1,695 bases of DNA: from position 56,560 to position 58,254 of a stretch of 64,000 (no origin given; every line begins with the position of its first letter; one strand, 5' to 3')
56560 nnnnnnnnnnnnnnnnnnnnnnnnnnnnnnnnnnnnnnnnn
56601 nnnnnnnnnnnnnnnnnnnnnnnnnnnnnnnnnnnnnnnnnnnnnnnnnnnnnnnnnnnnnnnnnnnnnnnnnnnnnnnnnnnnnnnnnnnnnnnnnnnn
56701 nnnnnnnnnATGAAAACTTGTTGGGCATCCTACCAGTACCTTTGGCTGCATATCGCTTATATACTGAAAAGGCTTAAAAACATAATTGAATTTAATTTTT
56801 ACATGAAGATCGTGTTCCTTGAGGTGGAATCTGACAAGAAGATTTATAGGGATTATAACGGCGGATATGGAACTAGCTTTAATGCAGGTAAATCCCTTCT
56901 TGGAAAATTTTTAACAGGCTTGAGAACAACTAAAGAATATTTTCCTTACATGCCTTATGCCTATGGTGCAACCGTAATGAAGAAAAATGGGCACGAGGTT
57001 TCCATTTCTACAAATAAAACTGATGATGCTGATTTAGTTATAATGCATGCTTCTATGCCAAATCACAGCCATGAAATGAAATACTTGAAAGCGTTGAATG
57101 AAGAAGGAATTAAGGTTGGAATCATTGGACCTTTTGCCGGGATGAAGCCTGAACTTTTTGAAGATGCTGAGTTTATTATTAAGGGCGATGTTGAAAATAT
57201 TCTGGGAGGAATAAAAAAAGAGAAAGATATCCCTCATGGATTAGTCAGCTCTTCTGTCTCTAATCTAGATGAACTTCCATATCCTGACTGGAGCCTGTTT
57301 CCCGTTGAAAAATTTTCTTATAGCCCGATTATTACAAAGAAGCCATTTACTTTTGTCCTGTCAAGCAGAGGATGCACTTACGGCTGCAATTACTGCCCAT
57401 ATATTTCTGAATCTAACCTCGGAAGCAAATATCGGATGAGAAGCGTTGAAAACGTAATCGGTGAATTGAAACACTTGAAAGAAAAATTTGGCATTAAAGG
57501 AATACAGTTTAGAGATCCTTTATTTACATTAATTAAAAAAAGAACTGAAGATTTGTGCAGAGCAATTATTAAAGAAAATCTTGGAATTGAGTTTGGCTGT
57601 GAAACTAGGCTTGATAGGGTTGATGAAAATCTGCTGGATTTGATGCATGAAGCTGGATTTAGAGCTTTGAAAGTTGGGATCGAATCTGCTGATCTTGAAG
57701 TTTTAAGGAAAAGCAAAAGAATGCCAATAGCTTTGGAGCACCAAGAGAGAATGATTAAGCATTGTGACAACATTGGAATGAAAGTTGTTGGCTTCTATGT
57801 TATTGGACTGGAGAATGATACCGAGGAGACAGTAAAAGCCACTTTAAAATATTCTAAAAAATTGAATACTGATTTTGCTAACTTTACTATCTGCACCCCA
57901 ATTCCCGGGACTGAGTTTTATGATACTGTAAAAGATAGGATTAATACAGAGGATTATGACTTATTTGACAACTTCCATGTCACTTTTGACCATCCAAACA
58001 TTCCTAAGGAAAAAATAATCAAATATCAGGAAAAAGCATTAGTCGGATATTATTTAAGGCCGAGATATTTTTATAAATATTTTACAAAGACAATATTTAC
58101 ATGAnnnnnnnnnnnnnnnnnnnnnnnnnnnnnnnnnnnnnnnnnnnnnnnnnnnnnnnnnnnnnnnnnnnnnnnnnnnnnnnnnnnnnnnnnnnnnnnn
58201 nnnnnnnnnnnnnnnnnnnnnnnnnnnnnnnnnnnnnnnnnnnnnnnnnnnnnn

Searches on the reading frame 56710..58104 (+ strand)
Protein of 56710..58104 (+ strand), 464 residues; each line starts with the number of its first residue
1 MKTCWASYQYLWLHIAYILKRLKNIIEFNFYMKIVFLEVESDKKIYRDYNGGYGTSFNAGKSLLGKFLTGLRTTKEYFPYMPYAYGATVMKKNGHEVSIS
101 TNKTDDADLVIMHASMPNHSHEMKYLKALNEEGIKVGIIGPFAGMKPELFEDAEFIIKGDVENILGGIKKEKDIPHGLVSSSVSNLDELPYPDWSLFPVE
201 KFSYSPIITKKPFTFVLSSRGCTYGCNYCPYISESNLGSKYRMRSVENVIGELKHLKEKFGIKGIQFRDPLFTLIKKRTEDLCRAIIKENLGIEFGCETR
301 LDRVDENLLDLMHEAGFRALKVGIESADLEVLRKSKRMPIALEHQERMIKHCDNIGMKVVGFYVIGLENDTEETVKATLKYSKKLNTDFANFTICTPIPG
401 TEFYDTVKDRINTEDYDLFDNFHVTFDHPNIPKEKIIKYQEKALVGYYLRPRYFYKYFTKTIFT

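Call 62: search_protein_families(library=ncbifam, proteins=[window:56710-58104:+], max_evalue=1e-12)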
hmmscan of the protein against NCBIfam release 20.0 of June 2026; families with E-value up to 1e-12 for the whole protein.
window:56710-58104:+ (464 aa): 14 families
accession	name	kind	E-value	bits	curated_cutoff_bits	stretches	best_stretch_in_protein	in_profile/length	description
TIGR03471.1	HpnJ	equivalog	3.6e-48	164.6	577.6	1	95-462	55-447/472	hopanoid biosynthesis associated radical SAM protein HpnJ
NF033070.1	rSAM_AprD4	equivalog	2.3e-38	132.3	500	1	157-422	142-406/456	AprD4 family radical SAM diol-dehydratase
TIGR02026.1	BchE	equivalog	1.3e-36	126.5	481.35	1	173-460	157-440/497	magnesium-protoporphyrin IX monomethyl ester anaerobic oxidative cyclase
NF038361.1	rSAM_Sden_1168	equivalog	4.3e-35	121.3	575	1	181-409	245-476/560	Sden_1168 family B12-binding radical SAM P-methyltransferase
TIGR04479.1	bcpD_PhpK_rSAM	subfamily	4.6e-26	91.3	600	1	214-389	242-413/504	PhpK family radical SAM P-methyltransferase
NF050148.1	rSAM_ApyD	equivalog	8.2e-25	87.3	750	1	182-416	175-402/645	RiPP biosynthesis radical SAM protein ApyD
TIGR04072.2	rSAM_ladder_B12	equivalog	6.5e-23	81.1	360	1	89-421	54-387/443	lipid biosynthesis B12-binding/radical SAM protein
TIGR04014.1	B12_SAM_MJ_0865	equivalog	3.7e-18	65.5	360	1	215-412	162-363/434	methyl-coenzyme M reductase glutamine C-methyltransferase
TIGR04367.1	HpnR_B12_rSAM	equivalog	1.5e-17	63.3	650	1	211-426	184-392/490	hopanoid C-3 methylase HpnR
TIGR04013.1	B12_SAM_MJ_1487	hypoth_equivalog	5.2e-16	58.5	251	1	104-417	40-367/382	TIGR04013 family B12-binding domain/radical SAM domain-containing protein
TIGR03975.1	rSAM_ocin_1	subfamily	1.7e-15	56.6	281.85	1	162-378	209-423/606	RiPP maturation radical SAM C-methyltransferase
TIGR04385.1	B12_rSAM_cofa1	equivalog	1.9e-15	57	450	1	216-381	198-360/438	B12 lower ligand biosynthesis radical SAM protein BzaD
NF045585.1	rSAM_slr0320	equivalog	1.5e-14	53.4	775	1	216-391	238-415/511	photosystem II high light acclimation radical SAM protein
TIGR04295.1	B12_rSAM_oligo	hypoth_equivalog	2e-13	49.9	400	0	183-338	166-318/422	TIGR04295 family B12-binding domain-containing radical SAM protein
